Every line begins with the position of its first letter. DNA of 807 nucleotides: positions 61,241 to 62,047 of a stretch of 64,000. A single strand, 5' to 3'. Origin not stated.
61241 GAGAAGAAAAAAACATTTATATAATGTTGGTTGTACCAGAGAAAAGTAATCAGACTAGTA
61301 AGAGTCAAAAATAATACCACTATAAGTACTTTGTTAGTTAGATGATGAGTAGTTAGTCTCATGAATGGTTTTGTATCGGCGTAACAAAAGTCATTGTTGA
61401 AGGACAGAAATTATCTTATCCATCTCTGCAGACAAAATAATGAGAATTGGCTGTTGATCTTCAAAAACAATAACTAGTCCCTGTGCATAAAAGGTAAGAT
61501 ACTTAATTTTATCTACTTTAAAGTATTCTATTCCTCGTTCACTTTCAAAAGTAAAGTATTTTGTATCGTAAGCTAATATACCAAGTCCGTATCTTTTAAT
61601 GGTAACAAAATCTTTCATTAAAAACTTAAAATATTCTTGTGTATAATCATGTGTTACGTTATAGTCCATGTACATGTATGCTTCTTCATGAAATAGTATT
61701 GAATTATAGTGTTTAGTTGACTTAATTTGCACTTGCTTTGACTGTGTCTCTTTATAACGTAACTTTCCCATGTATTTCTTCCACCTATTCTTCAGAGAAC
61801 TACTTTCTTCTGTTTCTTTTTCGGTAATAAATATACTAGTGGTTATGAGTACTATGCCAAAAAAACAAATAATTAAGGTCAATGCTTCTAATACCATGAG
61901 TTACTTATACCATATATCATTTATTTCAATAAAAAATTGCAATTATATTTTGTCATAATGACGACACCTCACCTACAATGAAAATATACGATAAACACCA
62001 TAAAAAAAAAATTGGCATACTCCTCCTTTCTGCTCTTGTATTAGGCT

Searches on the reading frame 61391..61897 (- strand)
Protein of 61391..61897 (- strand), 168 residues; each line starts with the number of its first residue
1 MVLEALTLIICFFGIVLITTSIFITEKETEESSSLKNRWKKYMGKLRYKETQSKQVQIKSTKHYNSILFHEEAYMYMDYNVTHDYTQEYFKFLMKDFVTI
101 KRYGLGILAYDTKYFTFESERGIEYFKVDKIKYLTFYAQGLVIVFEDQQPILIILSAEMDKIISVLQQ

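Call 6: search_protein_families(library=pfam, proteins=[window:61391-61897:-], max_evalue=0.1)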
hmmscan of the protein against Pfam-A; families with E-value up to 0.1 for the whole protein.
window:61391-61897:- (168 aa): 0 families

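Call 8: search_protein_families(library=ncbifam, proteins=[window:61391-61897:-], max_evalue=1)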
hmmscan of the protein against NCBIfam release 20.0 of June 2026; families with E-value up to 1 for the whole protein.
window:61391-61897:- (168 aa): 1 family
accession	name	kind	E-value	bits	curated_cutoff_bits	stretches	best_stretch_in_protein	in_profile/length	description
NF047771.1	LIC_11490_fam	equivalog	2.3e-06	27.8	100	1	28-168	90-232/235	LIC_11490 family protein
